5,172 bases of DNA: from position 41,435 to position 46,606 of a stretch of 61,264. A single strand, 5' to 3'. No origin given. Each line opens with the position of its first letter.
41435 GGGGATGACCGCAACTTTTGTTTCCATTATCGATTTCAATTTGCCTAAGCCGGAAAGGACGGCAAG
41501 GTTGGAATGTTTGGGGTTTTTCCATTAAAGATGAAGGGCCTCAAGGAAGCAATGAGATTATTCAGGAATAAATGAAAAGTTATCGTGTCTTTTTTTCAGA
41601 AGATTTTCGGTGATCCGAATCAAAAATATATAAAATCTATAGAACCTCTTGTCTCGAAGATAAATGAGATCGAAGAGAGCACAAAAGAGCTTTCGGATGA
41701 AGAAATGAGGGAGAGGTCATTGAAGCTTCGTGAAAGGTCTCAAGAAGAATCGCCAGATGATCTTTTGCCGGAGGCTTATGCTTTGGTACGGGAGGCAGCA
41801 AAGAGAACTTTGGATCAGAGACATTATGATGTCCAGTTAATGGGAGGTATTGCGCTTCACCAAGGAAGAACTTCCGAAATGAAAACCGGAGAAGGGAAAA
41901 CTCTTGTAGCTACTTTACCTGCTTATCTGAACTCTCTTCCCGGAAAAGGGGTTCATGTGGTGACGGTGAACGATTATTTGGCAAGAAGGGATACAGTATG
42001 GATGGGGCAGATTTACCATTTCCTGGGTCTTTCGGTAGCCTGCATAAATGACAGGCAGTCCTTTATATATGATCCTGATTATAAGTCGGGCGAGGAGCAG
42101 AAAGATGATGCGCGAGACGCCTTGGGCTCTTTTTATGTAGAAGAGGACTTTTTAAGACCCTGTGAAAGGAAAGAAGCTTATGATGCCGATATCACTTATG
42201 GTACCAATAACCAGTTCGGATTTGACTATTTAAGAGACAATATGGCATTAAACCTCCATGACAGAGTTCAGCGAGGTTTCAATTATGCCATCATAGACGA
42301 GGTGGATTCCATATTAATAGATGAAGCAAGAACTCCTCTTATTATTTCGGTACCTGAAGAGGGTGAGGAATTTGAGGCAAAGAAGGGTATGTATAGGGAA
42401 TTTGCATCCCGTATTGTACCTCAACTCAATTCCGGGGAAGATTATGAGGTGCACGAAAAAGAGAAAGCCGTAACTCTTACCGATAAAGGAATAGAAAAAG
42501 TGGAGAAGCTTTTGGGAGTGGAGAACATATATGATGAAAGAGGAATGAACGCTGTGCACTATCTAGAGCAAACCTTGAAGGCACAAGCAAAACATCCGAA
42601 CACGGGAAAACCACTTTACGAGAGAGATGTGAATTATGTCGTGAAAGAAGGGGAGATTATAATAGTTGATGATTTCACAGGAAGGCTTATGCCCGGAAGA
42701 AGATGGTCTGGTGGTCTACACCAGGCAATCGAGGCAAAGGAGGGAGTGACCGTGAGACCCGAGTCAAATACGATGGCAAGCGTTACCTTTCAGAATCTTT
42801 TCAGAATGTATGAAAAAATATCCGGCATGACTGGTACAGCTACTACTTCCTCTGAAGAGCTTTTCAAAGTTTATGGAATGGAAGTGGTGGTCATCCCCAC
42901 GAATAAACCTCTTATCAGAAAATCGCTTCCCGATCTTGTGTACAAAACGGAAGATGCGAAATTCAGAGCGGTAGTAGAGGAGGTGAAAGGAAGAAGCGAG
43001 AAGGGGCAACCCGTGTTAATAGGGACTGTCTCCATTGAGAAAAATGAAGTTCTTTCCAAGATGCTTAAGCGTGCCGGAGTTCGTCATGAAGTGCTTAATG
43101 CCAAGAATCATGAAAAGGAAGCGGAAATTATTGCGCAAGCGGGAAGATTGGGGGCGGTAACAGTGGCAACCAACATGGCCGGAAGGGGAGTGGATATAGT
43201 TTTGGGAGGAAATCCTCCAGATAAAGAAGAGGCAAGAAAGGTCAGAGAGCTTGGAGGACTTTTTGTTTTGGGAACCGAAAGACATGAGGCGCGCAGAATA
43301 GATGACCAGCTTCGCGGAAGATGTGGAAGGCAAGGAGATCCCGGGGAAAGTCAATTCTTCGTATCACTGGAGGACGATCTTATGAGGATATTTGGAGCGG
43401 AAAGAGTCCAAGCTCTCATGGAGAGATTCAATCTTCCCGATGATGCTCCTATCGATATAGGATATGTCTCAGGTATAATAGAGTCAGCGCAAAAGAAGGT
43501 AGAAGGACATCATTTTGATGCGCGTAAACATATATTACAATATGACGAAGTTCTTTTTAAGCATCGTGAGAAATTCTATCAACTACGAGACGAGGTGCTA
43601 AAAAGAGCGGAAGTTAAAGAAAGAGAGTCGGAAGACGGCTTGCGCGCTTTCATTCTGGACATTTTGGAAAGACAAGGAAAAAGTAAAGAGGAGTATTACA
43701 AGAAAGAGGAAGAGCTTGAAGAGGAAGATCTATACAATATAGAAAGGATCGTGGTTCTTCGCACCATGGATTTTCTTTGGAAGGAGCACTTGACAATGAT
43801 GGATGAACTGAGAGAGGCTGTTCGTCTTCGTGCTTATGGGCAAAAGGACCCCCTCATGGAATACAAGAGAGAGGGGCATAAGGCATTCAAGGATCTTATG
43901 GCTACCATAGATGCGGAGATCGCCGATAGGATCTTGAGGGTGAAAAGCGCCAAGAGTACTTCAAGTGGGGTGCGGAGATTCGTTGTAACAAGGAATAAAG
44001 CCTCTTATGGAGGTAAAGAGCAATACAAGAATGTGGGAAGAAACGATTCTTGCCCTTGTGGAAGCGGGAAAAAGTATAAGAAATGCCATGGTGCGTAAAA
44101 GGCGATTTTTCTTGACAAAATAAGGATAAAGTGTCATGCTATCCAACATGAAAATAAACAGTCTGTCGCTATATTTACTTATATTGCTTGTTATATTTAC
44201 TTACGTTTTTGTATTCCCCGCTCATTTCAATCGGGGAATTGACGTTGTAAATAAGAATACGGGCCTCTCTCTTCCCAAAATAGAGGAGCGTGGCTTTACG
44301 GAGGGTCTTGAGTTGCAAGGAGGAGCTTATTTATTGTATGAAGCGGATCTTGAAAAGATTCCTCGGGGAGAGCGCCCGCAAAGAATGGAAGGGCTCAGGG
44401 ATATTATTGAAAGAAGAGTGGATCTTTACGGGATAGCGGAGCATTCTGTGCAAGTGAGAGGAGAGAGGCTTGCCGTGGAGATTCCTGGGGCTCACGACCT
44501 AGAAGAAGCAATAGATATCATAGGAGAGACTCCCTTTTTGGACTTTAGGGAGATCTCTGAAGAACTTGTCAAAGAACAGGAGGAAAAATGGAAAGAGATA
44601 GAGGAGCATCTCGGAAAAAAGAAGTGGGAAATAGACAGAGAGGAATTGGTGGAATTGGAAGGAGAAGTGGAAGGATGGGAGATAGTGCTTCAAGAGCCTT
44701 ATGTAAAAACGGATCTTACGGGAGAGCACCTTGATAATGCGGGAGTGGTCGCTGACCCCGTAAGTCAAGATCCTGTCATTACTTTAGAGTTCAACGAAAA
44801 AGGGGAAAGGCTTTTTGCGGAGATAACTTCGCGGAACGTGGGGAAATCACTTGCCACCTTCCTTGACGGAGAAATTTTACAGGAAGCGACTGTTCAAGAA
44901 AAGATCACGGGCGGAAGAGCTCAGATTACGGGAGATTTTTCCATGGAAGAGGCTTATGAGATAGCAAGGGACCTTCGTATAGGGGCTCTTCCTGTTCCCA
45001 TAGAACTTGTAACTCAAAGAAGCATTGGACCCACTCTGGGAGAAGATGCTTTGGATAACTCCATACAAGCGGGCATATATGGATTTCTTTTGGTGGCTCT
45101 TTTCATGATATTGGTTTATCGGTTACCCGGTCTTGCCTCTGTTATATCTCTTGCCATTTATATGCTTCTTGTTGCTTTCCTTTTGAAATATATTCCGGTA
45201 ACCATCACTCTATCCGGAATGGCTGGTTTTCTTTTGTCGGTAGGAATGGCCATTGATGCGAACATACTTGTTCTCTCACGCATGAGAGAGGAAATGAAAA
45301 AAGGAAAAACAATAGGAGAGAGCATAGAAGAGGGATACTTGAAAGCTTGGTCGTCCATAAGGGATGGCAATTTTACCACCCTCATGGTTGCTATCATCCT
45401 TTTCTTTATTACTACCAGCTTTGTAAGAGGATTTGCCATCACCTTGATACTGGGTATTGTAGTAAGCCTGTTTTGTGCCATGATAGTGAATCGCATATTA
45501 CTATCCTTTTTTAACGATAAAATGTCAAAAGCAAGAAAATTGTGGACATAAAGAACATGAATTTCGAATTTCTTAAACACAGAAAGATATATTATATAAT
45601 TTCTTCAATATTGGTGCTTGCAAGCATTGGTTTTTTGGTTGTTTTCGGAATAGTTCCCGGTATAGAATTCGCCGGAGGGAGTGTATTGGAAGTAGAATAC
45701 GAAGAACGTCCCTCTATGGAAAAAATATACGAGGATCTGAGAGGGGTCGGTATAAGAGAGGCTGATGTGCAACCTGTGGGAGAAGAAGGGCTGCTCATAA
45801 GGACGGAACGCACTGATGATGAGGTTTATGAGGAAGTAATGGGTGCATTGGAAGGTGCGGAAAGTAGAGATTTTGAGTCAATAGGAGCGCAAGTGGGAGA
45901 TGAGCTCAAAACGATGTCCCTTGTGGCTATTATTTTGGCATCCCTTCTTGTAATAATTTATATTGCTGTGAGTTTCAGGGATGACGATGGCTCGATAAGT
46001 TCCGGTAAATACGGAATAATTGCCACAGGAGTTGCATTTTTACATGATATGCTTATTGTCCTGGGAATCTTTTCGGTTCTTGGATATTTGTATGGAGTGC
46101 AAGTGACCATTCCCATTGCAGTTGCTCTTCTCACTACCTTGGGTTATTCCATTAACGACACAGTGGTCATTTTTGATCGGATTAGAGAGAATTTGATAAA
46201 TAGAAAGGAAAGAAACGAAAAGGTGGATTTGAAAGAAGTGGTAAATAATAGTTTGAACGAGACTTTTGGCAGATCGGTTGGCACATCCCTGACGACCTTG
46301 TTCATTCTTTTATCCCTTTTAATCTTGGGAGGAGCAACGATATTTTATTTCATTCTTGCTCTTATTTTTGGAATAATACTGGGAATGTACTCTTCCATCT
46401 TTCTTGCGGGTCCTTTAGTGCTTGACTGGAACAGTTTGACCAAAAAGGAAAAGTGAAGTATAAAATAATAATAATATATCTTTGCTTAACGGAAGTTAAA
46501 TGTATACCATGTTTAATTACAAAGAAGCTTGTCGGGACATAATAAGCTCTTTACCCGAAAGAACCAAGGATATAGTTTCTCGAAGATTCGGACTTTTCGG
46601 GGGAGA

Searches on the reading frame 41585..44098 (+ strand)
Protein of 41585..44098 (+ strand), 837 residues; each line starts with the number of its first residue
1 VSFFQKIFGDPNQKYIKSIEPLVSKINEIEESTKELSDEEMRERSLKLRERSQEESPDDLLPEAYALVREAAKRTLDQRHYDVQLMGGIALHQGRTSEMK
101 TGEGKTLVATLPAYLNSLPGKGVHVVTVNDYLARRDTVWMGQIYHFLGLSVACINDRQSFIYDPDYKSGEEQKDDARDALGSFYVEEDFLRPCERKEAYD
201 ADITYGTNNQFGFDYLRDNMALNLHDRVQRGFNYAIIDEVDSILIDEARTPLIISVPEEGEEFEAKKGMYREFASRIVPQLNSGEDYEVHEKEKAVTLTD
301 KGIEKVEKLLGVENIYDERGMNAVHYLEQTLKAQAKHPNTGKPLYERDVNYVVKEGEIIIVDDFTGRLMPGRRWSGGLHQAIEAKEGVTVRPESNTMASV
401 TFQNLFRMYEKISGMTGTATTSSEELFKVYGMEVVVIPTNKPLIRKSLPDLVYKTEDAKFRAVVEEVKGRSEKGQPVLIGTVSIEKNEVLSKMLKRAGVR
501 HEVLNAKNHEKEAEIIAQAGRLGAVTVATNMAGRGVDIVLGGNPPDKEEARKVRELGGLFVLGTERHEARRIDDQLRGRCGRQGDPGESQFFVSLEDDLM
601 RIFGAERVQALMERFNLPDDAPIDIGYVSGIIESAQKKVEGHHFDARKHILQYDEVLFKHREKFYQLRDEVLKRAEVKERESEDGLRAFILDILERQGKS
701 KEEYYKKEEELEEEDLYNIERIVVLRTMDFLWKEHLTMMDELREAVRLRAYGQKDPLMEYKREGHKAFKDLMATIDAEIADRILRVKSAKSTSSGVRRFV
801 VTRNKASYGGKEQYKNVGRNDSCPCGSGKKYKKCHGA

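Call 11: search_protein_families(library=pfam, proteins=[window:41585-44098:+])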
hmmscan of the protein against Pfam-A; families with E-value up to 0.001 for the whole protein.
window:41585-44098:+ (837 aa): 6 families
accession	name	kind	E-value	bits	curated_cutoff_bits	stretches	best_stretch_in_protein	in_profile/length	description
PF07517.20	SecA_DEAD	-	5.7e-118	393.8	24.6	1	5-426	2-289/290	SecA DEAD-like domain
PF21090.3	P-loop_SecA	-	9.7e-82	274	27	2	442-544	1-103/205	SecA P-loop domain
PF07516.18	SecA_SW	-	2.6e-40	139.1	26.7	2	699-786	114-199/200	SecA Wing and Scaffold domain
PF01043.26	SecA_PP_bind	-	3.1e-36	124.8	23.5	1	269-383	5-110/110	SecA preprotein cross-linking domain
PF02810.21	SEC-C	-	8.8e-10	38.7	20.4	1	819-836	1-18/19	SEC-C motif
PF00271.37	Helicase_C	-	0.00075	20.2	23.5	0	459-582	2-108/110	Helicase conserved C-terminal domain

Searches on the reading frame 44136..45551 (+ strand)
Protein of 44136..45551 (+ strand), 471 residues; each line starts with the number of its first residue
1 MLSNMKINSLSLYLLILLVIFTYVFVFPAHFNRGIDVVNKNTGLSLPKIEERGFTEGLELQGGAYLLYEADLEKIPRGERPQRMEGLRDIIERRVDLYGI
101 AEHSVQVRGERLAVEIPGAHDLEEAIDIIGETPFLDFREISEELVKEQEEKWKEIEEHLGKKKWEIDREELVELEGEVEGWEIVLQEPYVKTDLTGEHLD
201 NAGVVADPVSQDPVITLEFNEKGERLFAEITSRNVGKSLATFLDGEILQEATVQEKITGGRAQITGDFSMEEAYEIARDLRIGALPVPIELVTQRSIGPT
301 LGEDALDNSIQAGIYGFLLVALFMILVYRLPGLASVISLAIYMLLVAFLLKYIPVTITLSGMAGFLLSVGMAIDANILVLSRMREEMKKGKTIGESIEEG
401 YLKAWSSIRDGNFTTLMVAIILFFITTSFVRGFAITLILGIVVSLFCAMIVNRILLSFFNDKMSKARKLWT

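Call 92: search_protein_families(library=pfam, proteins=[window:44136-45551:+], max_evalue=0.00001)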
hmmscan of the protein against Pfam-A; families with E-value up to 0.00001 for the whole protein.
window:44136-45551:+ (471 aa): 4 families
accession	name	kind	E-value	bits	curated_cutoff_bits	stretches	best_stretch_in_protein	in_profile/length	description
PF22599.2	SecDF_P1_head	-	8.4e-29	100.2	27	1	186-287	16-114/114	SecDF, P1 head subdomain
PF21760.3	SecD_1st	-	6.2e-13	48.4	27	1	85-140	2-58/60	Protein translocase subunit SecDF, P1 domain, N-terminal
PF02355.23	SecD_SecF_C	-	9.7e-13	48.4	20.5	1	290-458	14-185/189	Protein export membrane protein SecD/SecF, C-terminal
PF03176.21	MMPL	-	2.1e-07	30.6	20.5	1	312-449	148-292/333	MMPL family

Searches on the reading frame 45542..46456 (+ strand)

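Call 92: search_protein_families(library=pfam, proteins=[window:45542-46456:+], max_evalue=0.00001)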
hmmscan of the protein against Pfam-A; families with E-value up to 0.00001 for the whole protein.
window:45542-46456:+ (304 aa): 2 families
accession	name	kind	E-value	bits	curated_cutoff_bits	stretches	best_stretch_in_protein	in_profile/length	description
PF02355.23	SecD_SecF_C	-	9.8e-48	162.5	20.5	1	105-297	12-187/189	Protein export membrane protein SecD/SecF, C-terminal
PF07549.19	Sec_GG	-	8.2e-06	25.6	20.3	0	31-54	2-25/28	SecD/SecF GG Motif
